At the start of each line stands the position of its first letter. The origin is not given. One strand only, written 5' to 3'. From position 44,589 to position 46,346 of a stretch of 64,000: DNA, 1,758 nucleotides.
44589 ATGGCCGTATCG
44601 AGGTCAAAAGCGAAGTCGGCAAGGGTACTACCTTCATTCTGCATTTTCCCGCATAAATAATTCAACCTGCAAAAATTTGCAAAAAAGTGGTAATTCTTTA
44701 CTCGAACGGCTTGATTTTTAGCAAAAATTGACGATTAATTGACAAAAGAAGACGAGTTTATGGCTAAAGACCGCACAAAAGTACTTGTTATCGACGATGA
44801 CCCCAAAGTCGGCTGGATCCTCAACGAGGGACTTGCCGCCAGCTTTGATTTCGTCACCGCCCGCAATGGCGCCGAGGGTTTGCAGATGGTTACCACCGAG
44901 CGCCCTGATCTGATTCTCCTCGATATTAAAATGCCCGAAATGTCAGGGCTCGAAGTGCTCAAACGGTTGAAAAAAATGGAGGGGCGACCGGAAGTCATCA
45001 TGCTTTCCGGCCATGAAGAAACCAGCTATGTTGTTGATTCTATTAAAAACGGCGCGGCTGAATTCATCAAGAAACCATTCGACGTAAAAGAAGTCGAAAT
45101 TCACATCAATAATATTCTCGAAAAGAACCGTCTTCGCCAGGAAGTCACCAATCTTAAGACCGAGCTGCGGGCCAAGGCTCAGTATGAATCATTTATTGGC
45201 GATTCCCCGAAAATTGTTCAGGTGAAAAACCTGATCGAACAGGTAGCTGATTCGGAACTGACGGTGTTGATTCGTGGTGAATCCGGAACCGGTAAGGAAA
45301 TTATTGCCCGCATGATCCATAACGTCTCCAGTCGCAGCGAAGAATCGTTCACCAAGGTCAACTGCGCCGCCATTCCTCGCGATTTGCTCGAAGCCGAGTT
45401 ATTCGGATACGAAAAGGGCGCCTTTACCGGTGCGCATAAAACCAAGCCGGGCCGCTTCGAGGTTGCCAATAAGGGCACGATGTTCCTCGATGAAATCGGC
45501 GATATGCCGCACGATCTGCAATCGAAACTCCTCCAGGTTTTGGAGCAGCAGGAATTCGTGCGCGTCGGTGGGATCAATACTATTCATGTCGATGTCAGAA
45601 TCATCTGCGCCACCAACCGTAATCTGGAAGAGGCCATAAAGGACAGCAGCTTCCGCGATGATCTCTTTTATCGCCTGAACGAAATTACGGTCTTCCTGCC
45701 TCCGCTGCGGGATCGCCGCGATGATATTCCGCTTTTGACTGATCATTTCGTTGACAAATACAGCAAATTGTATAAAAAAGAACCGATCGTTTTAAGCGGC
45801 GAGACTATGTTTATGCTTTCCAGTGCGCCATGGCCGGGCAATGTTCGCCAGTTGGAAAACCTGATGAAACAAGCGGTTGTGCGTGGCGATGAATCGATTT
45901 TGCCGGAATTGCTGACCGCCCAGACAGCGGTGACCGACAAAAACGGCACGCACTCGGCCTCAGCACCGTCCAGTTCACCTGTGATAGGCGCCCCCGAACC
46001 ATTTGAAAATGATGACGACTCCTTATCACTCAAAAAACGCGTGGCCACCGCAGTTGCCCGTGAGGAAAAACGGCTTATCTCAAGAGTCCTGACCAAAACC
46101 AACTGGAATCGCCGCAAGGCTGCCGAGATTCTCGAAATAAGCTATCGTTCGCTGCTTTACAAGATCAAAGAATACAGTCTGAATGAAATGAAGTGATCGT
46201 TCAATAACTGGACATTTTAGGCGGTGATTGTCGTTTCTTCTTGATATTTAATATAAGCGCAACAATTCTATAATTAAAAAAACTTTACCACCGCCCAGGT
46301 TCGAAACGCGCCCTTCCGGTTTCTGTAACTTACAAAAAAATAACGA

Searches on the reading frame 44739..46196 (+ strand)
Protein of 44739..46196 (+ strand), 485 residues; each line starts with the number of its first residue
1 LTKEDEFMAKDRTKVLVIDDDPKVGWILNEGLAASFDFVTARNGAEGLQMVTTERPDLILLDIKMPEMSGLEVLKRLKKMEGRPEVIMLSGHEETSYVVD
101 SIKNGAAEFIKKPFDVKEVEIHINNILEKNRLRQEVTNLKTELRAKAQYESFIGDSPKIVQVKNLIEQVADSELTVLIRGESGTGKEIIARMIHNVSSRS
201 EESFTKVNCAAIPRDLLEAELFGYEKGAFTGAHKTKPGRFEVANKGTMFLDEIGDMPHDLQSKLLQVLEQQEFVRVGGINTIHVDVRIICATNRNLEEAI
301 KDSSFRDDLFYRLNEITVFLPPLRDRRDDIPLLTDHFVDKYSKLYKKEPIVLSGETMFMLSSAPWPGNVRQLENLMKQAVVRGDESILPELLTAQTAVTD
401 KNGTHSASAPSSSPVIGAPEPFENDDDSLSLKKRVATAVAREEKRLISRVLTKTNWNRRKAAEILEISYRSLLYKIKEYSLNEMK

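Call 5: search_protein_families(library=ncbifam, proteins=[window:44739-46196:+], max_evalue=0.01)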
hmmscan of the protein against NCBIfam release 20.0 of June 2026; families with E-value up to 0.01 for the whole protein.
window:44739-46196:+ (485 aa): 121 families (the best 25 are shown)
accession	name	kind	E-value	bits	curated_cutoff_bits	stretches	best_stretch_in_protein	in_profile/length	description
NF008469.0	PRK11361.1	equivalog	5.8e-134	447.3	714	1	12-482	4-457/461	acetoacetate metabolism transcriptional regulator AtoC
TIGR01818.1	ntrC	equivalog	2e-125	419.2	558.6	1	15-478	1-462/463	nitrogen regulation protein NR(I)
TIGR02915.1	PEP_resp_reg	equivalog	3.3e-116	388.8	502.6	1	15-387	1-376/445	PEP-CTERM-box response regulator transcription factor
TIGR01817.1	nifA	equivalog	2.5e-109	366.5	528.85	1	124-481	168-529/534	nif-specific transcriptional activator NifA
NF008176.1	PRK10923.1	equivalog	2.1e-108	362.9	620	1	12-481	3-468/469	nitrogen regulation protein NR(I)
NF041946.1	LuxO_transreg_Vib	equivalog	9.1e-105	351.1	800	1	41-479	26-460/463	quorum-sensing sigma-54 dependent transcriptional regulator LuxO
NF051870.1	NAssimRespRegNtrX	equivalog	1.5e-103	347.1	600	1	14-425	3-416/452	nitrogen assimilation response regulator NtrX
NF041552.1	TF_PrdR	equivalog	4.7e-100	335.6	795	1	115-479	233-576/577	sigma-54 dependent transcriptional regulator PrdR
NF049963.1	RespRegFlgRCampy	domain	5.6e-97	325.3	750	2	36-384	26-368/429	fla regulon two-component system response regulator FlgR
NF050807.1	TransRegFlbDCaul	equivalog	3.1e-96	323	750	1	54-482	44-441/454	sigma-54-dependent transcriptional regulator FlbD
NF011695.0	PRK15115.1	equivalog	2.5e-94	316.6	763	1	8-400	2-385/445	two-component system response regulator GlrR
NF003451.0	PRK05022.1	equivalog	4.2e-93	312.8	476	1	129-471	167-500/512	nitric oxide reductase transcriptional regulator NorR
NF007689.0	PRK10365.1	equivalog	2.5e-92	310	760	1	8-382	1-371/441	sigma-54-dependent response regulator transcription factor ZraR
NF038308.1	RNA_repair_RtcR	equivalog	1.1e-88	298.4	650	1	111-472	138-504/530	RNA repair transcriptional activator RtcR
NF011958.0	PRK15429.1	equivalog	4.3e-84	283.4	830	1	129-393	357-622/692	formate hydrogenlyase transcriptional activator FlhA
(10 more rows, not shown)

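Call 6: search_protein_families(library=pfam, proteins=[window:44739-46196:+], max_evalue=0.01)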
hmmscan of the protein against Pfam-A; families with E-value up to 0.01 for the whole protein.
window:44739-46196:+ (485 aa): 11 families
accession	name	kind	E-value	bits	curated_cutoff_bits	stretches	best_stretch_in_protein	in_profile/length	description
PF00158.32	Sigma54_activat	-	4.7e-71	238.3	20.2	1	153-318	2-167/168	Sigma-54 interaction domain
PF00072.30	Response_reg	-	5.4e-26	91.4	30.2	1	15-121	1-108/111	Response regulator receiver domain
PF14532.12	Sigma54_activ_2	-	2.3e-22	80.2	25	1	153-323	1-138/138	Sigma-54 interaction domain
PF25601.1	AAA_lid_14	-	7e-20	71.1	27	1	324-400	1-78/87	AAA+ ATPase lid domain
PF02954.25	HTH_8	-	1.1e-10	41.4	22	1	441-479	4-42/42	Bacterial regulatory protein, Fis family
PF07724.20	AAA_2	-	5.1e-07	30.3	27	1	173-304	3-135/166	AAA domain (Cdc48 subfamily)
PF01078.27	Mg_chelatase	-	1.9e-06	27.9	20.3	1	167-293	16-157/207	Magnesium chelatase, subunit ChlI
PF07728.20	AAA_5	-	2e-06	28.3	22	1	176-296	2-125/139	AAA domain (dynein-related subfamily)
PF00493.29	MCM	-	7.1e-06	25.7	23.3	1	172-295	56-174/224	MCM P-loop domain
PF00004.35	AAA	-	0.0035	18.2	21.2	0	176-299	1-113/131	ATPase family associated with various cellular activities (AAA)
PF13191.12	AAA_16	-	0.0045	18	32.6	0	158-226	8-83/167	AAA ATPase domain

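Call 61: find_homologous_proteins(query=window:44760-46196:+, max_evalue=1e-60)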
Query window:44760-46196:+ (478 aa): 7721 proteins with E <= 1e-60 among 8000 candidates; the best 120 are listed.
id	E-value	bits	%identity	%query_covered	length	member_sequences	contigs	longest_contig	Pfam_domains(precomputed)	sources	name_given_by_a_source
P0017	0.0e+0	1050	100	100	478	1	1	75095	PF00158.33,PF07724.21,PF25601.2,PF02954.26,PF00493.30,PF14532.13,PF07728.21,PF00072.31,PF01078.28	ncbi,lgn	-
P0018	8.6e-240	814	77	100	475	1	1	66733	PF00158.33,PF25601.2,PF02954.26,PF14532.13,PF07728.21,PF00072.31,PF01078.28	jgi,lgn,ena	-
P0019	3.3e-239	812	76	100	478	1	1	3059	PF00158.33,PF07724.21,PF25601.2,PF02954.26,PF14532.13,PF07728.21,PF00072.31,PF01078.28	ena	-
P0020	3.1e-238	809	77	100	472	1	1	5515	PF00158.33,PF07724.21,PF25601.2,PF02954.26,PF14532.13,PF07728.21,PF00072.31,PF01078.28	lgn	-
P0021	6.6e-238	808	76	100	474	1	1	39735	PF00158.33,PF07724.21,PF25601.2,PF02954.26,PF14532.13,PF07728.21,PF00072.31,PF01078.28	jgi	-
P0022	7.8e-238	808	77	100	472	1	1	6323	PF00158.33,PF07724.21,PF25601.2,PF02954.26,PF14532.13,PF07728.21,PF00072.31,PF01078.28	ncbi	-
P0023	2.0e-237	807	77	100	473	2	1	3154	PF00158.33,PF25601.2,PF02954.26,PF14532.13,PF07728.21,PF00072.31,PF01078.28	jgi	jgi:DNA-binding NtrC family response regulator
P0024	4.9e-237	805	76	100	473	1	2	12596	PF00158.33,PF07724.21,PF25601.2,PF02954.26,PF14532.13,PF07728.21,PF00072.31,PF01078.28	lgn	-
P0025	5.1e-237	805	78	99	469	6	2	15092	PF00158.33,PF07724.21,PF25601.2,PF02954.26,PF14532.13,PF07728.21,PF00072.31,PF01078.28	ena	-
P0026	2.0e-236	803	76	100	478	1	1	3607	PF00158.33,PF07724.21,PF25601.2,PF02954.26,PF00493.30,PF14532.13,PF00072.31,PF01078.28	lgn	-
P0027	7.8e-236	801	75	100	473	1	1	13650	PF00158.33,PF07724.21,PF25601.2,PF02954.26,PF14532.13,PF07728.21,PF00072.31,PF01078.28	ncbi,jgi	jgi:two-component system response regulator AtoC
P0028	2.2e-235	800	76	100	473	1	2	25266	PF00158.33,PF07724.21,PF25601.2,PF02954.26,PF14532.13,PF07728.21,PF00072.31,PF01078.28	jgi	jgi:DNA-binding NtrC family response regulator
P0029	1.3e-234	797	76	100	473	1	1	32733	PF00158.33,PF07724.21,PF25601.2,PF02954.26,PF14532.13,PF07728.21,PF00072.31,PF01078.28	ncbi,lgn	-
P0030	4.6e-234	795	76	100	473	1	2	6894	PF00158.33,PF07724.21,PF25601.2,PF02954.26,PF14532.13,PF07728.21,PF00072.31,PF01078.28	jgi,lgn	-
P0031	8.6e-234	795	76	100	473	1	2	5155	PF00158.33,PF07724.21,PF25601.2,PF02954.26,PF14532.13,PF07728.21,PF00072.31,PF01078.28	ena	-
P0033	1.6e-233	794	77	100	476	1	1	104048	PF00158.33,PF07724.21,PF25601.2,PF02954.26,PF14532.13,PF07728.21,PF00072.31,PF01078.28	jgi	-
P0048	1.4e-228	777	74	100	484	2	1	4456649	PF00158.33,PF07724.21,PF25601.2,PF02954.26,PF00493.30,PF14532.13,PF07728.21,PF00072.31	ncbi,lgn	ncbi:MAG: sigma-54 dependent transcriptional regulator [Candidatus Zixiibacteriota bacterium]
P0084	2.3e-214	730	71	100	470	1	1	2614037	PF00158.33,PF07724.21,PF25601.2,PF02954.26,PF14532.13,PF07728.21,PF00072.31,PF01078.28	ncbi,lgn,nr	ncbi:MAG: sigma-54-dependent Fis family transcriptional regulator [Candidatus Zixiibacteriota bacter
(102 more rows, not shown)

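Call 62: find_encoding_contigs(protein=P0018, flank=10000, max_places=1)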
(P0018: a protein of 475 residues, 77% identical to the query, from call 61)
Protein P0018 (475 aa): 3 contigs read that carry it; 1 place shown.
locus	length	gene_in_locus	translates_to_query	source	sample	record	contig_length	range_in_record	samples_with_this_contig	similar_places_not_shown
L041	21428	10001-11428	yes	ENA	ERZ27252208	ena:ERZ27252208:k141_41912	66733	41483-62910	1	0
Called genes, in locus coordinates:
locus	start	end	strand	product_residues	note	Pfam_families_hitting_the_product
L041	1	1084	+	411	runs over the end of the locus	PF02518:HATPase_c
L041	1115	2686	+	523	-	PF00072:Response_reg, PF08665:PglZ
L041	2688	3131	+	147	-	PF02367:TsaE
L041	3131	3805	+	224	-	PF00814:TsaD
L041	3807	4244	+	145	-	PF00583:Acetyltransf_1, PF13420:Acetyltransf_4 (weak), PF13673:Acetyltransf_10, PF13508:Acetyltransf_7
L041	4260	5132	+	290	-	PF17848:Zn_ribbon_ACC (weak), PF01039:Carboxyl_trans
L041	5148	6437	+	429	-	PF08245:Mur_ligase_M, PF02875:Mur_ligase_C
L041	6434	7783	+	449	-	PF13185:GAF_2, PF13492:GAF_3 (weak), PF00512:HisKA, PF02518:HATPase_c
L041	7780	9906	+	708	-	PF00072:Response_reg, PF01590:GAF, PF13185:GAF_2, PF13492:GAF_3, PF00512:HisKA, PF02518:HATPase_c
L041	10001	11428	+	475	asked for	PF00072:Response_reg, PF07728:AAA_5 (faint), PF00158:Sigma54_activat, PF14532:Sigma54_activ_2, PF01078:Mg_chelatase (faint), PF25601:AAA_lid_14, PF02954:HTH_8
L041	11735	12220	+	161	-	PF00990:GGDEF (weak)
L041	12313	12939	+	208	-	PF12645:HTH_16 (weak), PF04542:Sigma70_r2, PF08281:Sigma70_r4_2, PF04545:Sigma70_r4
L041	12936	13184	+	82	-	PF13490:zf-HC2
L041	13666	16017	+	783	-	PF03176:MMPL, PF00873:ACR_tran (faint), PF02460:Patched (faint), PF12349:Sterol-sensing (weak), PF03176:MMPL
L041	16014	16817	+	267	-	PF07044:DUF1329 (faint), PF17131:TP_0789-like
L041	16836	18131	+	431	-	-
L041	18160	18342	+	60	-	PF11127:YgaP-like_TM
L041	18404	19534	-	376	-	-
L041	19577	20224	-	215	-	PF01066:CDP-OH_P_transf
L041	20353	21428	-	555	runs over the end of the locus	PF14341:PilX_N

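Call 63: find_encoding_contigs(protein=P0048, flank=10000, max_places=1)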
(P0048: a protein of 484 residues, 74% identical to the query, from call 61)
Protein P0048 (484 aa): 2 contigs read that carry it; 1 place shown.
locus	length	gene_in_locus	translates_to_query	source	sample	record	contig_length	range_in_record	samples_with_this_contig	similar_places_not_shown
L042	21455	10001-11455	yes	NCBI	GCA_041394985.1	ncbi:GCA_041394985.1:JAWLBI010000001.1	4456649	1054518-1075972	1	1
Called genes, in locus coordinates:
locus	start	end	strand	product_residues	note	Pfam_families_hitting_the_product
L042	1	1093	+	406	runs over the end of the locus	PF02518:HATPase_c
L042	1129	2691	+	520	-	PF00072:Response_reg, PF08665:PglZ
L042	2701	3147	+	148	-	PF02367:TsaE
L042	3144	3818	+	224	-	PF00814:TsaD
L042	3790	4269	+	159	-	PF13420:Acetyltransf_4, PF13673:Acetyltransf_10, PF00583:Acetyltransf_1, PF13508:Acetyltransf_7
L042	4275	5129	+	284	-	PF17848:Zn_ribbon_ACC, PF01039:Carboxyl_trans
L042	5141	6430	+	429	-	PF08245:Mur_ligase_M, PF02875:Mur_ligase_C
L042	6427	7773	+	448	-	PF00512:HisKA, PF02518:HATPase_c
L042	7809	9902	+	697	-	PF00072:Response_reg, PF01590:GAF, PF13185:GAF_2, PF13492:GAF_3, PF00512:HisKA, PF02518:HATPase_c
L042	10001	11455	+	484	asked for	PF00072:Response_reg, PF00158:Sigma54_activat, PF00493:MCM (faint), PF14532:Sigma54_activ_2, PF07724:AAA_2 (weak), PF07728:AAA_5 (weak), PF25601:AAA_lid_14, PF02954:HTH_8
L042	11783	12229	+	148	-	-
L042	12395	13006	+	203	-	PF12645:HTH_16 (weak), PF04542:Sigma70_r2, PF08281:Sigma70_r4_2, PF04545:Sigma70_r4 (weak)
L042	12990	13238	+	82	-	PF13490:zf-HC2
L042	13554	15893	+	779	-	PF03176:MMPL, PF00873:ACR_tran, PF02460:Patched (weak), PF12349:Sterol-sensing, PF03176:MMPL, PF00873:ACR_tran (weak)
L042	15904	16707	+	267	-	PF07044:DUF1329 (faint), PF17131:TP_0789-like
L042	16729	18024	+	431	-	-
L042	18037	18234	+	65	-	PF11127:YgaP-like_TM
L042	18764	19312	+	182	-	-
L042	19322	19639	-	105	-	-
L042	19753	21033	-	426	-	-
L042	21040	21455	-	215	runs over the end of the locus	PF01066:CDP-OH_P_transf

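Call 64: find_encoding_contigs(protein=P0084, flank=10000, max_places=1)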
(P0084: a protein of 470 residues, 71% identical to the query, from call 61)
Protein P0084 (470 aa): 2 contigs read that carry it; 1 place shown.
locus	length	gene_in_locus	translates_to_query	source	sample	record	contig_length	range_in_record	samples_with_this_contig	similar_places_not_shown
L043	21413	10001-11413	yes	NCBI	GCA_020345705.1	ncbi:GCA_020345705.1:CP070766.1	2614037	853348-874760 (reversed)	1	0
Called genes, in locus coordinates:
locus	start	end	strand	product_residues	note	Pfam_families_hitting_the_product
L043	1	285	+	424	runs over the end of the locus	PF02518:HATPase_c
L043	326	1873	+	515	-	PF00072:Response_reg, PF08665:PglZ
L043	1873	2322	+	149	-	PF02367:TsaE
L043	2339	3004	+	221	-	PF00814:TsaD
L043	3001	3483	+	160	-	PF13302:Acetyltransf_3 (weak), PF13527:Acetyltransf_9 (faint), PF00583:Acetyltransf_1, PF13673:Acetyltransf_10, PF13508:Acetyltransf_7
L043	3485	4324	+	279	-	PF17848:Zn_ribbon_ACC, PF01039:Carboxyl_trans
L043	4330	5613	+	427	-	PF08245:Mur_ligase_M, PF02875:Mur_ligase_C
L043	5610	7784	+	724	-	PF00989:PAS (faint), PF13426:PAS_9, PF08447:PAS_3, PF01590:GAF, PF13185:GAF_2 (weak), PF13492:GAF_3 (weak), PF00512:HisKA, PF02518:HATPase_c, +2 more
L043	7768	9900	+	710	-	PF00072:Response_reg, PF01590:GAF, PF13185:GAF_2, PF13492:GAF_3, PF00512:HisKA, PF02518:HATPase_c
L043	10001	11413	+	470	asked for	PF00072:Response_reg, PF00158:Sigma54_activat, PF14532:Sigma54_activ_2, PF01078:Mg_chelatase (faint), PF07724:AAA_2 (faint), PF07728:AAA_5 (weak), PF25601:AAA_lid_14, PF02954:HTH_8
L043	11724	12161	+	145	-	-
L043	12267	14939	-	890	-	PF00133:tRNA-synt_1, PF09334:tRNA-synt_1g, PF13603:tRNA-synt_1_2 (weak), PF08264:Anticodon_1, PF10458:Val_tRNA-synt_C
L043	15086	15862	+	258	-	PF01503:PRA-PH (faint), PF03819:MazG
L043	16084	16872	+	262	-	PF14371:DUF4412 (weak)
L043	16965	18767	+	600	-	PF03783:CsgG, PF00691:OmpA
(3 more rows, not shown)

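Call 68: find_encoding_contigs(protein=P0033, flank=6000, max_places=1)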
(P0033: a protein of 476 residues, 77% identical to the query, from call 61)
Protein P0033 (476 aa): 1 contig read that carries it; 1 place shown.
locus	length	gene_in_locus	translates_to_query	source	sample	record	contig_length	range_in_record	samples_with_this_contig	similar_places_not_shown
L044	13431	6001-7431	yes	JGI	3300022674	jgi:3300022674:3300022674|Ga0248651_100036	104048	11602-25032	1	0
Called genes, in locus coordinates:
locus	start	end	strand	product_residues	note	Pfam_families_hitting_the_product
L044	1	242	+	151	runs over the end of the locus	PF13673:Acetyltransf_10, PF00583:Acetyltransf_1, PF13508:Acetyltransf_7, PF08445:FR47 (weak)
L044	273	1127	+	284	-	PF17848:Zn_ribbon_ACC, PF01039:Carboxyl_trans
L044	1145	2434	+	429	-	PF08245:Mur_ligase_M, PF02875:Mur_ligase_C (weak)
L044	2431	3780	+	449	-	PF13185:GAF_2, PF13492:GAF_3, PF00512:HisKA, PF02518:HATPase_c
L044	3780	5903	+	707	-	PF00072:Response_reg, PF01590:GAF, PF13185:GAF_2, PF13492:GAF_3, PF00512:HisKA, PF02518:HATPase_c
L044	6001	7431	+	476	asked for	PF00072:Response_reg, PF00158:Sigma54_activat, PF14532:Sigma54_activ_2, PF01078:Mg_chelatase (faint), PF07724:AAA_2 (faint), PF07728:AAA_5 (weak), PF25601:AAA_lid_14, PF02954:HTH_8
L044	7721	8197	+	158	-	PF00990:GGDEF (weak)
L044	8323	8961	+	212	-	PF04542:Sigma70_r2, PF08281:Sigma70_r4_2, PF04545:Sigma70_r4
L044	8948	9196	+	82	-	PF13490:zf-HC2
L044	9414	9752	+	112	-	PF07589:PEP_exosort_dom (weak)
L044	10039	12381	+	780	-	PF03176:MMPL, PF02460:Patched (weak), PF12349:Sterol-sensing (weak), PF03176:MMPL, PF00873:ACR_tran (weak)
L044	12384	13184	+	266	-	PF17131:TP_0789-like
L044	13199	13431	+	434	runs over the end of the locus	-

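Call 69: find_encoding_contigs(protein=P0021, flank=6000, max_places=1)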
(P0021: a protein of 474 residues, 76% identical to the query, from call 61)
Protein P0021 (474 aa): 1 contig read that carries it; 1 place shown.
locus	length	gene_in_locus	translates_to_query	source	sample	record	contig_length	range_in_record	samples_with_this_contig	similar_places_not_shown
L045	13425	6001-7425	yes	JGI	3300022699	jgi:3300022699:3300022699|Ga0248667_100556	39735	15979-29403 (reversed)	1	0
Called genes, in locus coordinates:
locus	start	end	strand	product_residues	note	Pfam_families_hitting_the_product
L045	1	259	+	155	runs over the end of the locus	PF13420:Acetyltransf_4 (weak), PF13527:Acetyltransf_9 (faint), PF00583:Acetyltransf_1, PF13673:Acetyltransf_10, PF13508:Acetyltransf_7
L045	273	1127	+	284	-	PF17848:Zn_ribbon_ACC, PF01039:Carboxyl_trans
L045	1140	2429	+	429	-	PF08245:Mur_ligase_M, PF02875:Mur_ligase_C, PF27239:FOL3_C (faint)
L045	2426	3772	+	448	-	PF01590:GAF, PF13185:GAF_2 (weak), PF13492:GAF_3 (weak), PF00512:HisKA, PF02518:HATPase_c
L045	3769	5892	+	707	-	PF00072:Response_reg, PF01590:GAF, PF13185:GAF_2, PF13492:GAF_3, PF00512:HisKA, PF02518:HATPase_c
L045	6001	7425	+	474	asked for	PF00072:Response_reg, PF07728:AAA_5 (faint), PF00158:Sigma54_activat, PF14532:Sigma54_activ_2, PF01078:Mg_chelatase (faint), PF07724:AAA_2 (weak), PF25601:AAA_lid_14, PF02954:HTH_8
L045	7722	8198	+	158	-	PF00990:GGDEF (weak)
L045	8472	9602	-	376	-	PF13231:PMT_2 (weak)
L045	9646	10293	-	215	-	PF01066:CDP-OH_P_transf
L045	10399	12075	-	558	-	PF14341:PilX_N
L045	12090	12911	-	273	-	PF07963:N_methyl (weak)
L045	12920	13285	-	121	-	PF07963:N_methyl (faint)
